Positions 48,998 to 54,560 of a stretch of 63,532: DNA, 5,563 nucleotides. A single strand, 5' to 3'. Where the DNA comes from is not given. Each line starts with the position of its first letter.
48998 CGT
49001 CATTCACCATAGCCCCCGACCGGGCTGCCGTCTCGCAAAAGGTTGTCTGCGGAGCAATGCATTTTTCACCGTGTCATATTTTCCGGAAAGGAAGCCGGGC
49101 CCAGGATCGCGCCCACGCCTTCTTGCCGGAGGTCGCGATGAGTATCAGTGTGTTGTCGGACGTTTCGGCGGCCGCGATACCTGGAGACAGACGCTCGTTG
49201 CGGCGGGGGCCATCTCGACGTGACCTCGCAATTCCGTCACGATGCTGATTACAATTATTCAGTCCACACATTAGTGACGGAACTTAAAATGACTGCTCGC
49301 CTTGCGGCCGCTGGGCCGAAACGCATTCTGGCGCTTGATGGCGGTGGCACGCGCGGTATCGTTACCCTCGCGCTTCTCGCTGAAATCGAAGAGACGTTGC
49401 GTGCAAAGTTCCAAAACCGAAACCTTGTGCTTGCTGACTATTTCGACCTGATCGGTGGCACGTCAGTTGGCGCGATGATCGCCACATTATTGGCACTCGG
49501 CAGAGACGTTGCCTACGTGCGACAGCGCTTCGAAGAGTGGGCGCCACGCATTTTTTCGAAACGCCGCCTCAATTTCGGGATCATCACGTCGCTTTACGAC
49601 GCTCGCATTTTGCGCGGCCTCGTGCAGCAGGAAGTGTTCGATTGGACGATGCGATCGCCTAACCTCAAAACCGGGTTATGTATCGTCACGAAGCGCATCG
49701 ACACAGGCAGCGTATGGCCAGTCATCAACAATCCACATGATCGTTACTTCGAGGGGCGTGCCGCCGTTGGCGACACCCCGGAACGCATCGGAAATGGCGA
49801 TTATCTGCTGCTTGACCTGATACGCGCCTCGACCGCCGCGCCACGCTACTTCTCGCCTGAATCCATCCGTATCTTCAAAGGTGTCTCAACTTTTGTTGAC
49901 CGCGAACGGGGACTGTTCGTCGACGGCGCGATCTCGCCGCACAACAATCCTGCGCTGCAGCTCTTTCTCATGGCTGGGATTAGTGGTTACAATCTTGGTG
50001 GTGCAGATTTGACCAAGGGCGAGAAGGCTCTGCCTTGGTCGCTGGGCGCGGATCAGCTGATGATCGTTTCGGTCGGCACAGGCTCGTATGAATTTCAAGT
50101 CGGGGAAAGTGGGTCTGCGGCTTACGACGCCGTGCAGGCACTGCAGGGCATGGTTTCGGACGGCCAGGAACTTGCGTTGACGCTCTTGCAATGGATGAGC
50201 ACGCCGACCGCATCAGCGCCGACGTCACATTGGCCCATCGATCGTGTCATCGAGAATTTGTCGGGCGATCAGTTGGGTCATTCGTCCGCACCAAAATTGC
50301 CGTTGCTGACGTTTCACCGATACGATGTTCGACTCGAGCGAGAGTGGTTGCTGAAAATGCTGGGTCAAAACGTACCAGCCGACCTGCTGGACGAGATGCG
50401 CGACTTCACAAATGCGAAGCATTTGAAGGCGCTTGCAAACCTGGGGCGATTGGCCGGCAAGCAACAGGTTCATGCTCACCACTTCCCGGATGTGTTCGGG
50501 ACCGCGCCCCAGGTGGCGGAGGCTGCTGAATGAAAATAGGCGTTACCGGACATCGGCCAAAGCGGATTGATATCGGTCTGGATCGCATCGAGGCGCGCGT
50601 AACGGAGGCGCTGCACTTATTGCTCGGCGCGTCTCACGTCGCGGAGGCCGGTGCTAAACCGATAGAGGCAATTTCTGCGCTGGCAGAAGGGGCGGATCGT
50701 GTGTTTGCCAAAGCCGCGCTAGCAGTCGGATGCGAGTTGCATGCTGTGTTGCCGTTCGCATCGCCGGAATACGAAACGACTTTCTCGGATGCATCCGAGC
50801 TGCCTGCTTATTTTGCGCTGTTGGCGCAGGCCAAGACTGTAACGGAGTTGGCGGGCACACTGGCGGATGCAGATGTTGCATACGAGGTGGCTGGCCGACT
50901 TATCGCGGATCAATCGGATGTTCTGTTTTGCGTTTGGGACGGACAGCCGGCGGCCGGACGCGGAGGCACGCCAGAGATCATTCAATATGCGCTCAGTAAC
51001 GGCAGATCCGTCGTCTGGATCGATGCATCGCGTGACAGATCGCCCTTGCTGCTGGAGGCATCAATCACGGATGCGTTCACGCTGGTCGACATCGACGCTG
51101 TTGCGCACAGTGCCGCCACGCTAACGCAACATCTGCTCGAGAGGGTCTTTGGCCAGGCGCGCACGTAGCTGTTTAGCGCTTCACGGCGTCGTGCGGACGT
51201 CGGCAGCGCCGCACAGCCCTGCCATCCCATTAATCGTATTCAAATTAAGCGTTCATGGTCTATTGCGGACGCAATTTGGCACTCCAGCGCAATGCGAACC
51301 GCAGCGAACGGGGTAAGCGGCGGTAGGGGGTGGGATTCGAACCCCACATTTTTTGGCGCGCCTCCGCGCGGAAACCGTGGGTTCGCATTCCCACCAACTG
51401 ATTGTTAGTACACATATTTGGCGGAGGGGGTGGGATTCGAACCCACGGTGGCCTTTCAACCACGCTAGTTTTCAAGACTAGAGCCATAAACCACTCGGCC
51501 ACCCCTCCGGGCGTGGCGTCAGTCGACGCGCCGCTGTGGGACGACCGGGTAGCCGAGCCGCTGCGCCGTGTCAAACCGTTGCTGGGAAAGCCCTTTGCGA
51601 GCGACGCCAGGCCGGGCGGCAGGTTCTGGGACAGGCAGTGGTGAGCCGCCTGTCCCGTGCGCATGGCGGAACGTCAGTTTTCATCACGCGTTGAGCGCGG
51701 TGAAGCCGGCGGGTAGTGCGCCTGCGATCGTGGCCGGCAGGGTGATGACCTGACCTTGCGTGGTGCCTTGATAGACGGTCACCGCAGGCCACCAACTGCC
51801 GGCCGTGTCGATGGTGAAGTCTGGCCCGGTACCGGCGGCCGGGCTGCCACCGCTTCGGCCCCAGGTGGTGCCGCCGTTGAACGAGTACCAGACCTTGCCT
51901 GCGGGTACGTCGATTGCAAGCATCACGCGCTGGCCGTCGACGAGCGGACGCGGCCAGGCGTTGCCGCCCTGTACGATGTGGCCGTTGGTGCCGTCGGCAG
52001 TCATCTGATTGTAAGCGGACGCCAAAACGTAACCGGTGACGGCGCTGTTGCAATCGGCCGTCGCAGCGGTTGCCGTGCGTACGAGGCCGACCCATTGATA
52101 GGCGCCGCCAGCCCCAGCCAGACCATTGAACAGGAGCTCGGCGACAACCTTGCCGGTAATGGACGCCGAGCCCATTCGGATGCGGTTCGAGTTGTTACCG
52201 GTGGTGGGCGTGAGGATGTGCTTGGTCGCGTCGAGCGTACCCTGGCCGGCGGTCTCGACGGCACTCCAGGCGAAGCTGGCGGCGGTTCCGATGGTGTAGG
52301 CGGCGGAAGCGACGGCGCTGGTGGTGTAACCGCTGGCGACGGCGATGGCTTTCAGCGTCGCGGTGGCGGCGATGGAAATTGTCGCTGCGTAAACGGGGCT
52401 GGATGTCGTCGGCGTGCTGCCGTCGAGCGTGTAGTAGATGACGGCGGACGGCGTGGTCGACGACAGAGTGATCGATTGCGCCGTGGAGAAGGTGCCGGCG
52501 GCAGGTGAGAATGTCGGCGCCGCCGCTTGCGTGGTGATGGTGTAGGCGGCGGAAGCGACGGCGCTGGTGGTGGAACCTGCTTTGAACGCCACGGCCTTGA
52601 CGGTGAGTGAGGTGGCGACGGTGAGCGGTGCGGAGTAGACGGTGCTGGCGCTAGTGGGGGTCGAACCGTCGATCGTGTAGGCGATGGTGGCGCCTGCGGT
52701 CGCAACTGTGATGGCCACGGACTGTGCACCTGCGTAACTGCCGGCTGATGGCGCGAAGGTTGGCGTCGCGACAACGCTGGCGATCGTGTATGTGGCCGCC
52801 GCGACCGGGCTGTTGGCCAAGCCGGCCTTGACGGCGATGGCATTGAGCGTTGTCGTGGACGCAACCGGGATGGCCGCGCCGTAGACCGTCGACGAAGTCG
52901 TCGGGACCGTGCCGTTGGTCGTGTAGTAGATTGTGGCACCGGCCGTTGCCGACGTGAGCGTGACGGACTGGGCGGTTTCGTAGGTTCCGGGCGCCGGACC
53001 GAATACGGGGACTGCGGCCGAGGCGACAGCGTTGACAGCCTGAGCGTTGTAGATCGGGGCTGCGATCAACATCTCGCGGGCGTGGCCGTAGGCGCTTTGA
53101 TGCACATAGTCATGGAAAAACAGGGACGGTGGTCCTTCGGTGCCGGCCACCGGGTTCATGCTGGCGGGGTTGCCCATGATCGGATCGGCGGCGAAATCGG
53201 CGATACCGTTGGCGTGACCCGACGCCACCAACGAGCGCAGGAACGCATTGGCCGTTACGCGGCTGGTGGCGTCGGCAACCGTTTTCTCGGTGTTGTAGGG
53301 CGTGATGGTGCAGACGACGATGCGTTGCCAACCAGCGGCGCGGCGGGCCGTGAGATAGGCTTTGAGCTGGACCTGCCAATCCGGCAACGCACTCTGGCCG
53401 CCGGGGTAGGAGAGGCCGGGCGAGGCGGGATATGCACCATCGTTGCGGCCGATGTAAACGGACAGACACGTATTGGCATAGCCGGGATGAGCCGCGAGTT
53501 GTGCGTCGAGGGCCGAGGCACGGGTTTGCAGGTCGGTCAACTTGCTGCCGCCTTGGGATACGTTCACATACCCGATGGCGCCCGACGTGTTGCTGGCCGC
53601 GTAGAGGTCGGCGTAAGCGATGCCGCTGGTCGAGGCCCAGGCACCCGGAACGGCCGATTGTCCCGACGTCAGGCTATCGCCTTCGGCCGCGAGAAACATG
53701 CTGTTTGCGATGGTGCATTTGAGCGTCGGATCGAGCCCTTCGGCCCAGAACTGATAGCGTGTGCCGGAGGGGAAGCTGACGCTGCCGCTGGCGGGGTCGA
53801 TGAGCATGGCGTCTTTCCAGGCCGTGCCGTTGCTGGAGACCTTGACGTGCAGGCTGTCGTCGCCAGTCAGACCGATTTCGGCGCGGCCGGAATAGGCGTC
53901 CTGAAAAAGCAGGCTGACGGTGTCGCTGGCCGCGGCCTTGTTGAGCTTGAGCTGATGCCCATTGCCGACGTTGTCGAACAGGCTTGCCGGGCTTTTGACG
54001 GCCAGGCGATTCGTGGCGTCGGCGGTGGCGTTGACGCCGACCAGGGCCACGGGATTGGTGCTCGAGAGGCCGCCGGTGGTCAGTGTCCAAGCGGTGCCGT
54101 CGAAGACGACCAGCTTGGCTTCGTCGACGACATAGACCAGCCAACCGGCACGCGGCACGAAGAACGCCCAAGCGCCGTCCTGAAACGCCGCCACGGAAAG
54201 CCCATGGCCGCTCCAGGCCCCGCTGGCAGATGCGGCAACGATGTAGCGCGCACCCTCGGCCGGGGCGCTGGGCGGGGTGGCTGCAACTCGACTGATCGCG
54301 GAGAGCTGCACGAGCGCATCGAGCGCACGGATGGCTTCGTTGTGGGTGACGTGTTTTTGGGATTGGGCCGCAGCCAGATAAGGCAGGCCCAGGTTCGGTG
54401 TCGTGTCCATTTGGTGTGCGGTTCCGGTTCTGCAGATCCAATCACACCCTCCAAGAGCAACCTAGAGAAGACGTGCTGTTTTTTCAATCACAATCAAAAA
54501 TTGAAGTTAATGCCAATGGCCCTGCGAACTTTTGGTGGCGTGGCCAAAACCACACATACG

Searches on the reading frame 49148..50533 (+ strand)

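Call 7: search_protein_families(library=pfam, proteins=[window:49148-50533:+], max_evalue=0.001)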
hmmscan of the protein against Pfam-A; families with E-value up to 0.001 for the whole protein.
window:49148-50533:+ (461 aa): 1 family
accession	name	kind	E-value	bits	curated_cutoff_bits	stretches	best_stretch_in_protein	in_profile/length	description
PF01734.28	Patatin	-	1.2e-21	78.3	27.7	1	61-272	1-190/191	Patatin-like phospholipase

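Call 70: search_protein_families(library=padloc, proteins=[window:49148-50530:+], max_evalue=0.001)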
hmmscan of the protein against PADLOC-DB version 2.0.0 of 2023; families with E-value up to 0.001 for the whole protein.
window:49148-50530:+ (461 aa): 3 families
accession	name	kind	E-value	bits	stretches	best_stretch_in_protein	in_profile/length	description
PDLC00758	Effector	-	3.2e-34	116.7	1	58-271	6-191/331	Phospholipase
PDLC00757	Effector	-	2.3e-25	87.7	1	57-238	9-176/331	Phospholipase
PDLC00755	Effector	-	6.7e-20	69.4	1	54-245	7-175/311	Phospholipase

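Call 84: search_protein_families(library=ncbifam, proteins=[window:49148-50530:+], max_evalue=0.000001)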
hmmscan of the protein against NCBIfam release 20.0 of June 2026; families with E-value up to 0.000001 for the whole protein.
window:49148-50530:+ (461 aa): 2 families
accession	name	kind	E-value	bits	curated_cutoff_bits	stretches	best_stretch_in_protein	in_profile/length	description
NF041079.1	CBASS_lipase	equivalog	2.3e-27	96.1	200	1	59-270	2-182/317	CBASS cGAMP-activated phospholipase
NF053870.1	DS2_1_antiphage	equivalog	9e-19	67.9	400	1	59-193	1-117/299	anti-phage phospholipase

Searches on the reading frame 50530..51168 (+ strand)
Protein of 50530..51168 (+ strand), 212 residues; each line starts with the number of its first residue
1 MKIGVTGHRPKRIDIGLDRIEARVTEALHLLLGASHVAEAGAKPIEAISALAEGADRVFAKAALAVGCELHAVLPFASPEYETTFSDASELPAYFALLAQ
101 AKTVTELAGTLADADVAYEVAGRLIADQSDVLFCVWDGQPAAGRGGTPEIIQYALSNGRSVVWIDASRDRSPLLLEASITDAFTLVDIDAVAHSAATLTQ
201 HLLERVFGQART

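Call 55: search_protein_families(library=ncbifam, proteins=[window:50530-51168:+], max_evalue=0.00001)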
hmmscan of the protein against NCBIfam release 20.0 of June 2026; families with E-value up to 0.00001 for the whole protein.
window:50530-51168:+ (212 aa): 0 families

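Call 62: search_protein_families(library=pfam, proteins=[window:50530-51168:+], max_evalue=1)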
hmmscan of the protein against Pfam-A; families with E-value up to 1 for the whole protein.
window:50530-51168:+ (212 aa): 3 families
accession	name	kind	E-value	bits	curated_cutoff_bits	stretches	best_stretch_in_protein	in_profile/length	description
PF02608.20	Bmp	-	0.031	13.7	24.1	1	100-167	155-217/301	ABC transporter substrate-binding protein PnrA-like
PF00816.26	Histone_HNS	-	0.13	12.5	25.6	1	143-161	15-33/38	H-NS histone C-terminal domain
PF02481.21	DNA_processg_A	-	0.28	10.8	29.6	1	42-164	72-187/212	DNA recombination-mediator protein A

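Call 70: search_protein_families(library=padloc, proteins=[window:50530-51165:+], max_evalue=0.001)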
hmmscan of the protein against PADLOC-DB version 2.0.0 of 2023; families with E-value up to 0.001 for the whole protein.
window:50530-51165:+ (212 aa): 0 families

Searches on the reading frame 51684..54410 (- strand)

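Call 55: search_protein_families(library=ncbifam, proteins=[window:51684-54410:-], max_evalue=0.00001)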
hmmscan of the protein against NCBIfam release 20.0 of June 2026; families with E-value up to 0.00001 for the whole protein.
window:51684-54410:- (908 aa): 1 family
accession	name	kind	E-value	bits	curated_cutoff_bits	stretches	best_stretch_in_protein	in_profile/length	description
NF042962.1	DUF499_antiphage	equivalog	5.8e-06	24.5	1200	0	482-615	768-894/1025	anti-phage-associated DUF499 domain-containing protein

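Call 62: search_protein_families(library=pfam, proteins=[window:51684-54410:-], max_evalue=1)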
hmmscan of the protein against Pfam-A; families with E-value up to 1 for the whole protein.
window:51684-54410:- (908 aa): 5 families
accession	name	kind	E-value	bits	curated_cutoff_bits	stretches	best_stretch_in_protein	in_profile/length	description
PF13290.12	CHB_HEX_C_1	-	1.2e-62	208.2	22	3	472-536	1-65/67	Chitobiase/beta-hexosaminidase C-terminal domain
PF13287.12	Fn3_assoc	-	5.7e-46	154.9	23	3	647-705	1-59/59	Fn3 associated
PF10983.13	DUF2793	-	4e-32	110.4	27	1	23-108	1-86/87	Protein of unknown function (DUF2793)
PF13472.12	Lipase_GDSL_2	-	4.4e-08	34.2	32.9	1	244-445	3-178/178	GDSL-like Lipase/Acylhydrolase family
PF03174.19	CHB_HEX_C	-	0.00099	19.4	23.6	1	555-610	16-69/76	Chitobiase/beta-hexosaminidase C-terminal domain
